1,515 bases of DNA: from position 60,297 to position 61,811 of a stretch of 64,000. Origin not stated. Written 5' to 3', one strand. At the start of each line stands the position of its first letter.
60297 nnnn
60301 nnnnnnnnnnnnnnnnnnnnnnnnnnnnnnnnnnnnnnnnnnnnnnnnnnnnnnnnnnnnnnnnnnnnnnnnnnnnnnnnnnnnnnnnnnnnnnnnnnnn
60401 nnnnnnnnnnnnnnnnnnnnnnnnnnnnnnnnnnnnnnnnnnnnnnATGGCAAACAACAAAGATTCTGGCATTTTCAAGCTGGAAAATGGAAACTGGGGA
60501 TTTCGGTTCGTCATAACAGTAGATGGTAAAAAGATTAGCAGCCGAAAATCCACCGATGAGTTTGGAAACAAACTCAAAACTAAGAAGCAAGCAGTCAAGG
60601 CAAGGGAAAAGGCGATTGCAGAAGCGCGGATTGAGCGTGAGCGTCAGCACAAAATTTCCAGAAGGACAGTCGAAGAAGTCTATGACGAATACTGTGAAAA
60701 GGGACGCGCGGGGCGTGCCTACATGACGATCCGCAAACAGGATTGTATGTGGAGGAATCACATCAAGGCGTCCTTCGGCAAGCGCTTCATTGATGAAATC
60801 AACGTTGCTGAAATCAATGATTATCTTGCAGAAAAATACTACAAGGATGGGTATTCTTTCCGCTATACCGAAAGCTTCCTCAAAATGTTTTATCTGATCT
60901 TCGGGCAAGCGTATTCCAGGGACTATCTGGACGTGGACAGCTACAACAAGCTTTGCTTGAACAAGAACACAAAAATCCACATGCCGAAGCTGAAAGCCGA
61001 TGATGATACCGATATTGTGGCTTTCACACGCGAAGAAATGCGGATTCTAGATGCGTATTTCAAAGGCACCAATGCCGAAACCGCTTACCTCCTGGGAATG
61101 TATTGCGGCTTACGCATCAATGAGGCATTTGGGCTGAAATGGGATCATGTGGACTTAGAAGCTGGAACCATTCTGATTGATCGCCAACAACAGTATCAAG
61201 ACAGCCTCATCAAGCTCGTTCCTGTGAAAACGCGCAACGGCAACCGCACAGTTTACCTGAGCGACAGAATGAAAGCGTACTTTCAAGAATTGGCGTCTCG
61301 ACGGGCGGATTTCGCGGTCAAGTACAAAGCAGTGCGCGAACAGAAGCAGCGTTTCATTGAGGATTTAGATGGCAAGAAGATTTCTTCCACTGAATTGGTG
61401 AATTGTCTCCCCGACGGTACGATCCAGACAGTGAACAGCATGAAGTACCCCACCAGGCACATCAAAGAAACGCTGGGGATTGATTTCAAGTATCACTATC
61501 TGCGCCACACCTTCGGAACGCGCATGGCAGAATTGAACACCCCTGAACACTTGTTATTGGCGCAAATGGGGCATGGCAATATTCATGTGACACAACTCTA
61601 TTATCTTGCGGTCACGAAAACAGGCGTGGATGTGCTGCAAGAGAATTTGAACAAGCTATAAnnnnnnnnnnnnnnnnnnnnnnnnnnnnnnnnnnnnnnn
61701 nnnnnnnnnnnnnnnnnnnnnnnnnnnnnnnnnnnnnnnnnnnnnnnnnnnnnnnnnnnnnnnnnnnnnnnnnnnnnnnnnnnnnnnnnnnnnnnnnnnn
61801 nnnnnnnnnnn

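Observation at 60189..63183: Integrase+WYL mini-element inserted in the rubrerythrin 3' end carries a synonymously recoded replacement C-terminus and terminator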

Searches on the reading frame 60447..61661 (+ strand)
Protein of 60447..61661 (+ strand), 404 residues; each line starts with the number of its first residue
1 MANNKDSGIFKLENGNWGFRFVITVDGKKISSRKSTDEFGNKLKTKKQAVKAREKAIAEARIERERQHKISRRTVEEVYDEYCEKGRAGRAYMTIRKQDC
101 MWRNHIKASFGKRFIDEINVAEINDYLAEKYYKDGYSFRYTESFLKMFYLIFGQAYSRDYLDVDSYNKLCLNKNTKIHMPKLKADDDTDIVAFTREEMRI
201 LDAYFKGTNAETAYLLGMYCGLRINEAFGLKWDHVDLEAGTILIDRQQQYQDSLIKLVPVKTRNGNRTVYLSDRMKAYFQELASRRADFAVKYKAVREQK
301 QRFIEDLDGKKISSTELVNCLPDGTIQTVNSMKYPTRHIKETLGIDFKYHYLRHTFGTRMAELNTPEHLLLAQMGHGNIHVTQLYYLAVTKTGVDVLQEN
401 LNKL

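Call 10: search_protein_families(library=pfam, proteins=[window:60447-61661:+], max_evalue=0.01)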
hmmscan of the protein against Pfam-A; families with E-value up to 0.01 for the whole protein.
window:60447-61661:+ (404 aa): 2 families
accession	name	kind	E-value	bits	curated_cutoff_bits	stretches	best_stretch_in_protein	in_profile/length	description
PF00589.27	Phage_integrase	-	1.1e-16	61.6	27.1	1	210-386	24-166/172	Phage integrase family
PF14659.12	Phage_int_SAM_3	-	4.1e-05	24.2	22.6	1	74-129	1-56/58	Phage integrase, N-terminal SAM-like domain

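Call 11: search_protein_families(library=phrogs, proteins=[window:60447-61661:+], max_evalue=0.001)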
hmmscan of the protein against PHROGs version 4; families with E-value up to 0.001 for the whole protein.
window:60447-61661:+ (404 aa): 3 families
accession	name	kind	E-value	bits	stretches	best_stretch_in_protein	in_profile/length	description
phrog_1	-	integration and excision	4.9e-43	149.3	1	12-391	119-437/611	integrase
phrog_216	-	integration and excision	1.2e-17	65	1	194-392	57-227/301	integrase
phrog_7685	-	integration and excision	0.00021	21.9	1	324-396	159-230/240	integrase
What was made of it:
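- On Tyrosine recombinase (phage integrase family): Pfam Phage_integrase 1.1e-16, SAM-like domain 4e-5, PHROG 1 at 5e-43 (calls 10, 11).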

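Call 13: find_homologous_proteins(query=window:60447-61661:+, max_evalue=1e-20)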
Query window:60447-61661:+ (404 aa): 3772 proteins with E <= 1e-20 among 7874 candidates; the best 120 are listed.
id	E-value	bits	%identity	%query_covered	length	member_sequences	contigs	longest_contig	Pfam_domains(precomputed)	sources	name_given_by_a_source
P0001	3.1e-271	917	100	100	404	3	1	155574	PF00589.28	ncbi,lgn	-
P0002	8.0e-236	801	85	100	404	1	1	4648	PF14659.13,PF00589.28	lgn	-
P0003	1.2e-234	797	86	100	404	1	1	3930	PF14659.13,PF00589.28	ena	-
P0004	2.2e-234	796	85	100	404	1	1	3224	PF14659.13,PF00589.28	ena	-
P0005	2.7e-234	796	86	99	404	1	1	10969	PF14659.13,PF00589.28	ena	-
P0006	5.9e-232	788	84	100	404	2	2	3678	PF14659.13,PF00589.28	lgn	-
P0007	1.9e-231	786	84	100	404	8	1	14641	PF14659.13,PF00589.28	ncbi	-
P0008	1.5e-228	777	83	100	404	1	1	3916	PF14659.13,PF00589.28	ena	-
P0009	1.7e-228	777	83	100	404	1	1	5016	PF14659.13,PF00589.28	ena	-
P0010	3.9e-228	775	83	100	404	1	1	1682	PF14659.13,PF00589.28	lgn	-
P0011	1.6e-225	767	82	100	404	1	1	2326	PF14659.13,PF00589.28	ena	-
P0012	1.7e-225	767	82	100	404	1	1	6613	PF14659.13,PF00589.28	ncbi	-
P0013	9.9e-225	764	82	100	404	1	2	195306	PF14659.13,PF00589.28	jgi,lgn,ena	-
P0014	1.1e-224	764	82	100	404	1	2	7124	PF14659.13,PF00589.28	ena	-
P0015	1.6e-224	764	82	100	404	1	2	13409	PF14659.13,PF00589.28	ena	-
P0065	7.1e-198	676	72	100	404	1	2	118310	PF14659.13,PF00589.28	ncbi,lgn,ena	-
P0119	4.1e-190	650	68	100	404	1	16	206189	PF00589.28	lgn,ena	-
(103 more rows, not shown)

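Call 18: find_related_loci(query=window:60447-61661:+, collection=genome_contigs, flank=8000)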
Query window:60447-61661:+ (404 aa) in genome_contigs; peptide patterns used: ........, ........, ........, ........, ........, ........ (x = any residue, [..] = any of these).
61 stretches matched a pattern; 28 encode a relative of the query (tblastn E <= 1e-3); 28 distinct loci.
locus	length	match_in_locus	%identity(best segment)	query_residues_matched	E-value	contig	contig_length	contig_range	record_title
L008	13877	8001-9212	86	1-404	0e+0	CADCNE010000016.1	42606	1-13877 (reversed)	MAG: uncultured Clostridiales bacterium isolate RUG14803 genome assembly, contig: RUG14803_asm_16, whole genome shotgun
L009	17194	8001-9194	69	7-404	0e+0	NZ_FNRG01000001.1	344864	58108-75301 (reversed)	Oribacterium sp. KHPX15, whole genome shotgun sequence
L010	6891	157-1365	68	1-404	0e+0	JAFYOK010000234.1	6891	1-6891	MAG: Clostridia bacterium isolate RGIG7275 Water_buffalos_Cecum-4__c613376, whole genome shotgun sequence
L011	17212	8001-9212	66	1-404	0e+0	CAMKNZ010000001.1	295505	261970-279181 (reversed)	MAG: uncultured Clostridia bacterium isolate SRR12081296_bin.71_metaWRAP_v1.3_MAG genome assembly, contig: ERZ12289772.7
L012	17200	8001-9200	66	5-404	0e+0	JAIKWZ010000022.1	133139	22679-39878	MAG: Clostridiales bacterium isolate RUI442 k141_8416922_flag=0_multi=18.5458_len=133139, whole genome shotgun sequence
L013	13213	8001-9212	64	1-404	2e-180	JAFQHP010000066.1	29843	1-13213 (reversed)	MAG: Clostridia bacterium isolate RGIG1827 Goat_Cecum-5__c697675, whole genome shotgun sequence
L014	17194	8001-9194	67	7-404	1e-179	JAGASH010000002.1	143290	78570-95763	MAG: Oscillospiraceae bacterium isolate RGIG8728 Water_deer_Colon-4__c44, whole genome shotgun sequence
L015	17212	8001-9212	63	1-404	1e-178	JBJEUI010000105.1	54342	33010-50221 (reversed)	MAG: Candidatus Ventricola sp. isolate LOHA14_bin.004 NODE_225_length_54342_cov_17.480189, whole genome shotgun sequence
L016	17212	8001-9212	63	1-404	4e-173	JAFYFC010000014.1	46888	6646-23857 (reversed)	MAG: Clostridia bacterium isolate RGIG7033 Sheep_Rumen.Co__c1754422, whole genome shotgun sequence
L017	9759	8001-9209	62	1-404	1e-172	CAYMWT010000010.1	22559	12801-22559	MAG TPA_asm: uncultured Oscillospiraceae bacterium isolate SRP287540_co1_137 genome assembly, contig: NODE_2294_length_2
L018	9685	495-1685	59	1-397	2e-165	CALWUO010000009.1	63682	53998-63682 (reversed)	MAG: uncultured Butyricicoccus sp. isolate BRZ_IR__bin45 genome assembly, contig: BRZ_IR__NODE_502_length_63682_cov_11.9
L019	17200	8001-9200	61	5-404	5e-164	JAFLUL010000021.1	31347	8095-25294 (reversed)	MAG: Oscillospiraceae bacterium isolate HAN078 Seq21, whole genome shotgun sequence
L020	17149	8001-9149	61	22-404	9e-162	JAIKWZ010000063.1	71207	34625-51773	MAG: Clostridiales bacterium isolate RUI442 k141_12650191_flag=0_multi=16.6327_len=71207, whole genome shotgun sequence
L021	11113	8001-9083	66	1-361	2e-160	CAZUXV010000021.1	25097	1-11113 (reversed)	MAG TPA_asm: uncultured Oscillospiraceae bacterium isolate SRP278969_co2_592 genome assembly, contig: NODE_1679_length_2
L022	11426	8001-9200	56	7-404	4e-156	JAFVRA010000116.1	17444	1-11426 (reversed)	MAG: Clostridia bacterium isolate RGIG5316 Sheep_Colon-2__c733918, whole genome shotgun sequence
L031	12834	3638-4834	52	7-404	1e-136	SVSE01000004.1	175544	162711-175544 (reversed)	MAG: Oscillospiraceae bacterium isolate SIG661 NODE_1464_length_175544_cov_11.131675, whole genome shotgun sequence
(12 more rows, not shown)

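Call 24: search_protein_families(library=pfam, proteins=[L019:10779-11381:+, L019:11633-12232:-, L019:12318-12995:-, L019:13049-13324:-, L019:14206-14484:-, L019:14481-15173:-, L019:15253-15672:-, L019:15686-16114:-, L019:10526-10750:+, L019:11384-11602:+], max_evalue=0.01)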
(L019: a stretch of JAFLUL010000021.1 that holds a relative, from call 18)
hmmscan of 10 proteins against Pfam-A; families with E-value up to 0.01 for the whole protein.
L019:10779-11381:+ (200 aa): 2 families
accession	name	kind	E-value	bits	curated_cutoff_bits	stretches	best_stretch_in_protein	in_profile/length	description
PF09851.14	SHOCT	-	5.1e-11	42.4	27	1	171-198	1-28/28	Short C-terminal domain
PF05120.17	GvpG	-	0.0028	18.2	30.6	1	171-199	35-63/67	Gas vesicle protein G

L019:11633-12232:- (199 aa): 7 families
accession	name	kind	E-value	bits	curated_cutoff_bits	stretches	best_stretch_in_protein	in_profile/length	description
PF00239.26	Resolvase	-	7.2e-37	127.1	23.3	1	11-147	1-142/145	Resolvase, N terminal domain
PF02796.21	HTH_7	-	2.1e-07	31.4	23.8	1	153-192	1-40/45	Helix-turn-helix domain of resolvase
PF18010.7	HTH_49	-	2.2e-05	24.8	27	1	165-192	1-27/29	Cry35Ab1 HTH C-terminal domain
PF01371.25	Trp_repressor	-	2.3e-05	24.8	27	1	161-195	36-71/88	Trp repressor protein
PF13384.12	HTH_23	-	0.00021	21.4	24.6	1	162-195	6-39/50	Homeodomain-like domain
PF01527.26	HTH_Tnp_1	-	0.00058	20.5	24.1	1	154-194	3-44/75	Transposase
PF13551.12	HTH_29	-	0.0029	18.1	28.1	0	166-195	4-34/64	Winged helix-turn helix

L019:12318-12995:- (225 aa): 2 families
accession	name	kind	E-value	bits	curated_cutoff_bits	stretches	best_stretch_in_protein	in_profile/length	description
PF10263.15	SprT-like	-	4.9e-09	36.4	25.6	1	15-116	2-94/108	SprT-like family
PF14891.12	Peptidase_M91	-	0.0072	17.1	25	1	72-121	90-127/176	Effector protein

L019:13049-13324:- (91 aa): 0 families

L019:14206-14484:- (92 aa): 0 families

L019:14481-15173:- (230 aa): 1 family
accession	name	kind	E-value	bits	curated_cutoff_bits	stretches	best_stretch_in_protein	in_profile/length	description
PF13518.12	HTH_28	-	0.005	17.3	25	0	102-118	20-36/52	Helix-turn-helix domain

L019:15253-15672:- (139 aa): 0 families

L019:15686-16114:- (142 aa): 0 families

L019:10526-10750:+ (74 aa): 0 families

L019:11384-11602:+ (72 aa): 0 families

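Call 25: search_protein_families(library=pfam, proteins=[L014:10507-11334:-, L014:11371-12234:-, L014:12302-12829:-, L014:12882-13688:-, L014:13904-14344:-, L014:14665-15183:-, L014:15309-15806:-, L014:15761-16126:-, L014:13769-14101:+, L014:14301-14534:-], max_evalue=0.01)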
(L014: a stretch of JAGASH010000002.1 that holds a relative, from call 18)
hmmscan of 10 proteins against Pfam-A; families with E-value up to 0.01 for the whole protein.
L014:10507-11334:- (275 aa): 0 families

L014:11371-12234:- (287 aa): 6 families
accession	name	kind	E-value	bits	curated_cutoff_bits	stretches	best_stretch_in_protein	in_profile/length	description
PF13240.11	Zn_Ribbon_1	-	3.5e-05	23.9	25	1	66-88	1-23/23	zinc-ribbon domain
PF12773.13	DZR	-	3.8e-05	24.2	27.3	1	9-85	1-45/45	Double zinc ribbon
PF10080.14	FtrD-like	-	0.00018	22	26.3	1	8-39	36-67/101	Membrane iron-sulfur containing protein FtrD-like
PF18912.6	DZR_2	-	0.0016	18.7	27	0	63-92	20-50/56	Double zinc ribbon domain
PF17032.10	Zn_ribbon_15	-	0.0025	19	28.9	1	19-85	33-73/73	zinc-ribbon family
PF14446.12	Prok-RING_1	-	0.0035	17.7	29.1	1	8-33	6-30/54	Prokaryotic RING finger family 1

L014:12302-12829:- (175 aa): 0 families

L014:12882-13688:- (268 aa): 0 families

L014:13904-14344:- (146 aa): 0 families

L014:14665-15183:- (172 aa): 0 families

L014:15309-15806:- (165 aa): 0 families

L014:15761-16126:- (121 aa): 1 family
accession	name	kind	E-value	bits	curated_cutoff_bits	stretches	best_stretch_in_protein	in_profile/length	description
PF02787.25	CPSase_L_D3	-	0.0019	18.6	26.6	1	88-120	17-48/80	Carbamoyl-phosphate synthetase large chain, oligomerisation domain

L014:13769-14101:+ (110 aa): 6 families
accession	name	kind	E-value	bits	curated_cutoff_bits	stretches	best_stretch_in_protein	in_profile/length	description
PF01381.28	HTH_3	-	3.1e-13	50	23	1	13-67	1-55/55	Helix-turn-helix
PF13560.12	HTH_31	-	1.7e-11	44.7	27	1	10-66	3-60/64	Helix-turn-helix domain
PF12844.13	HTH_19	-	6.5e-10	39.2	30.2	1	10-68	1-59/64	Helix-turn-helix domain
PF13443.12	HTH_26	-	2.3e-08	34.6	22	1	12-69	1-59/63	Cro/C1-type HTH DNA-binding domain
PF05979.17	DUF896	-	0.0069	16.7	24.2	0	11-35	7-31/64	Bacterial protein of unknown function (DUF896)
PF13413.12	HTH_25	-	0.0085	16.3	24.6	0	13-45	2-34/62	Helix-turn-helix domain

L014:14301-14534:- (77 aa): 0 families

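Call 28: find_related_loci(query=window:60447-61661:+, collection=viral_contigs, flank=10000)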
Query window:60447-61661:+ (404 aa) in viral_contigs; peptide patterns used: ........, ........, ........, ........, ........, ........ (x = any residue, [..] = any of these).
1 stretches matched a pattern, but none encodes a relative of the query by tblastn (E <= 1e-3).
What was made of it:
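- Tried and rejected: There is no relative in the viral contigs (call 28).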

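Call 32: find_encoding_contigs(protein=P0013, flank=10000, max_places=3)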
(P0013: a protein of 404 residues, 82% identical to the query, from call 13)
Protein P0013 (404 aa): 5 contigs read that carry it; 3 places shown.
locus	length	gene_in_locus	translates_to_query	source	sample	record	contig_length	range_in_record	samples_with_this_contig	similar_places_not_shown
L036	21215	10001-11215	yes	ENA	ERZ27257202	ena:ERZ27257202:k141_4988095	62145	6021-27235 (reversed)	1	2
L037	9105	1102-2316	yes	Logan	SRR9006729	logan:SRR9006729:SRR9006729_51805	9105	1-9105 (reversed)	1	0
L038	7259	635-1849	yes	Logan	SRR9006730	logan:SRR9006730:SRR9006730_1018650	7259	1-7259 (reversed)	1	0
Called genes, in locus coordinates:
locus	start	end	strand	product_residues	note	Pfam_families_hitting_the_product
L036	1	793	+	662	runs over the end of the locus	PF12146:Hydrolase_4 (faint)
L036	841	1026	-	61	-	-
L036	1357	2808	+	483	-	PF02585:PIG-L, PF04886:PT (faint)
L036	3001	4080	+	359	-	PF09992:NAGPA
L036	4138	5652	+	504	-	-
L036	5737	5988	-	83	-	PF04226:Transgly_assoc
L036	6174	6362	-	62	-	-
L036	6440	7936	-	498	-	PF02878:PGM_PMM_I, PF02879:PGM_PMM_II, PF02880:PGM_PMM_III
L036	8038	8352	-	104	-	-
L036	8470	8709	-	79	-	-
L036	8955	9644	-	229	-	-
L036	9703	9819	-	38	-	-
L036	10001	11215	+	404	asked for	PF14659:Phage_int_SAM_3 (weak), PF00589:Phage_integrase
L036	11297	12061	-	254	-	-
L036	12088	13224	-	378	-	PF13280:WYL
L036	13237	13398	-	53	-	-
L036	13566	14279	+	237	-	PF20473:MmeI_Mtase (weak)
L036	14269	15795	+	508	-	PF02384:N6_Mtase (faint), PF07669:Eco57I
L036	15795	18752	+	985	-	PF10544:T5orf172, PF04851:ResIII (weak)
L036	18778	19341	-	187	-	PF00589:Phage_integrase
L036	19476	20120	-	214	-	PF10263:SprT-like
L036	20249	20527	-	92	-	-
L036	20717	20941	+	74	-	PF13443:HTH_26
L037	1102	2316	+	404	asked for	PF14659:Phage_int_SAM_3 (weak), PF00589:Phage_integrase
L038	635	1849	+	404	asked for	PF14659:Phage_int_SAM_3 (weak), PF00589:Phage_integrase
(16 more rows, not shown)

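Call 33: find_encoding_contigs(protein=P0007, flank=10000, max_places=3)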
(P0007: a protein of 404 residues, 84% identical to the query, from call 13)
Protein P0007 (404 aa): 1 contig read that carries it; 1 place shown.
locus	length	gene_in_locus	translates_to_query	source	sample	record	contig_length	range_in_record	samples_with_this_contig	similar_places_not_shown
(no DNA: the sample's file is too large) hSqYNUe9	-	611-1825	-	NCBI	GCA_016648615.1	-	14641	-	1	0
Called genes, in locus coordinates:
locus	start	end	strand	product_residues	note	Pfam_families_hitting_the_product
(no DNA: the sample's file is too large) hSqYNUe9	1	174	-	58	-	?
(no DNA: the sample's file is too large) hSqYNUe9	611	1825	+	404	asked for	PF14659:Phage_int_SAM_3 (weak), PF00589:Phage_integrase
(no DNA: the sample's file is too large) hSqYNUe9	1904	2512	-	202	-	-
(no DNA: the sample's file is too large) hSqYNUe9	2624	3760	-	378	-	PF13280:WYL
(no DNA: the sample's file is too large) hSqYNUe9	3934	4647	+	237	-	PF20473:MmeI_Mtase (weak)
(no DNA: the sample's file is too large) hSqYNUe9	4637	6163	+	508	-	PF02384:N6_Mtase (faint), PF07669:Eco57I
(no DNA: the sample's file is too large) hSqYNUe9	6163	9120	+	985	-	PF10544:T5orf172, PF04851:ResIII (weak)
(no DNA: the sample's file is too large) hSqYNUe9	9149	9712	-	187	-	PF00589:Phage_integrase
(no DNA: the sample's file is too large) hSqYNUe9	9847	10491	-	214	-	PF10263:SprT-like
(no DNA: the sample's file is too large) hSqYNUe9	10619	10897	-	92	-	-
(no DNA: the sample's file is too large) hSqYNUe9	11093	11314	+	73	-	PF13443:HTH_26, PF01381:HTH_3, PF13560:HTH_31 (weak)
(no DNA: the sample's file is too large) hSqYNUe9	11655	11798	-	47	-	-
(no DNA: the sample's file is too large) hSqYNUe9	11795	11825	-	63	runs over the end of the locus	-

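Call 40: search_protein_families(library=padloc, proteins=[L011:9234-10364:-, L036:12088-13224:-, L036:11297-12061:-, L036:13566-14279:+, L036:14269-15795:+, L036:15795-18752:+, L036:19476-20120:-, L014:10507-11334:-, L014:12882-13688:-], max_evalue=0.001)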
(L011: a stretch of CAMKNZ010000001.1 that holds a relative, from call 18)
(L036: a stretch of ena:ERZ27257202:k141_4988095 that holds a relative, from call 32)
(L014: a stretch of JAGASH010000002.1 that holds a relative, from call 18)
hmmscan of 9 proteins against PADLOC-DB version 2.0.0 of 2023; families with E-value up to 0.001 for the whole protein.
L011:9234-10364:- (376 aa): 4 families
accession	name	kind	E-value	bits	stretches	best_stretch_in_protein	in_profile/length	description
PDLC01652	WYL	-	1.9e-26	91.3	1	194-366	32-161/162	"CAS-I,CAS-II,CAS-III,CAS-IV,CAS-V,CAS-VI; associated_signaling"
PDLC01457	WYL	-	7.1e-15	53.2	1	214-354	149-228/229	"CAS-I,CAS-II,CAS-III,CAS-IV,CAS-V,CAS-VI; associated_signaling"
PDLC01766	Cas3c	-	2.1e-09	34.2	1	99-371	46-317/1009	-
PDLC02317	AbiEii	-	0.00091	16.3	0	209-261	329-377/396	AbiEii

L036:12088-13224:- (378 aa): 3 families
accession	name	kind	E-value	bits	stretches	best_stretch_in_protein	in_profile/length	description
PDLC01652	WYL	-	1.2e-25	88.7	1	202-373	31-160/162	"CAS-I,CAS-II,CAS-III,CAS-IV,CAS-V,CAS-VI; associated_signaling"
PDLC01457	WYL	-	2e-16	58.3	1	161-359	87-225/229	"CAS-I,CAS-II,CAS-III,CAS-IV,CAS-V,CAS-VI; associated_signaling"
PDLC01766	Cas3c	-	1.5e-05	21.4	1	112-378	57-316/1009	-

L036:11297-12061:- (254 aa): 0 families

L036:13566-14279:+ (237 aa): 10 families
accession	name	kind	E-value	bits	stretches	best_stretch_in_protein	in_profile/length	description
PDLC03313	MTase_II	-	5.2e-11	39.8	1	6-73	14-83/563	Type II methyltransferase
PDLC03598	REase_MTase_IIG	-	3.3e-06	23.3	1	40-149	362-470/912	Type IIG restriction enzyme-methyltransferase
PDLC03267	MTase_II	-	4.2e-05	20.7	1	15-63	14-59/539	Type II methyltransferase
PDLC04134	mad2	-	8e-05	19.6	1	13-99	269-323/492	mads_2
PDLC03599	REase_MTase_IIG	-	0.00012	18.1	1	25-97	335-410/959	Type IIG restriction enzyme-methyltransferase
PDLC03293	MTase_II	-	0.00026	17.9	0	13-56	15-55/427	Type II methyltransferase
PDLC03630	REase_MTase_IIG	-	0.00049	16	1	34-68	401-435/1100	Type IIG restriction enzyme-methyltransferase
PDLC03335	MTase_II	-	0.0005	16.9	1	8-115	73-164/607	Type II methyltransferase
PDLC03021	MTase_I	-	0.00058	16.8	0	3-96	152-232/491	Type I methyltransferase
PDLC03025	MTase_I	-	0.00061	16.6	1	6-61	153-205/569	Type I methyltransferase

L036:14269-15795:+ (508 aa): 9 families
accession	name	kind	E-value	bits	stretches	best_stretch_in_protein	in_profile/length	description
PDLC03375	MTase_II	-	8.4e-42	141.7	1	184-470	9-305/348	Type II methyltransferase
PDLC03626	REase_MTase_IIG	-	6.4e-35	118.1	1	18-469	863-1315/1359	Type IIG restriction enzyme-methyltransferase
PDLC03338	MTase_II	-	5e-08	30.1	1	26-113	132-216/604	Type II methyltransferase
PDLC04134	mad2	-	1.6e-07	28.5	1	20-70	267-313/492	mads_2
PDLC03248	MTase_II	-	6.8e-06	23.1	0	24-67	10-49/521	Type II methyltransferase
PDLC03227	MTase_II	-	5.1e-05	20.4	0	171-333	117-291/494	Type II methyltransferase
PDLC03719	oMTase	-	0.00029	18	0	179-251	106-186/387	orphan methyltransferase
PDLC03237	MTase_II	-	0.0003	16.8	0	206-276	282-353/1036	Type II methyltransferase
PDLC03366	MTase_II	-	0.00087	16.1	0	223-287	169-230/568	Type II methyltransferase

L036:15795-18752:+ (985 aa): 1 family
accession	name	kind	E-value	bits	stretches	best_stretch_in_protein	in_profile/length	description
PDLC03626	REase_MTase_IIG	-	1.5e-31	107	1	123-772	152-806/1359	Type IIG restriction enzyme-methyltransferase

L036:19476-20120:- (214 aa): 0 families

L014:10507-11334:- (275 aa): 0 families

L014:12882-13688:- (268 aa): 0 families
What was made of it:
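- Closest known: WYL-domain regulators of the BrxR/CapW type that accompany phage-defence islands. Different: PADLOC matches only generic WYL models (call 40).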
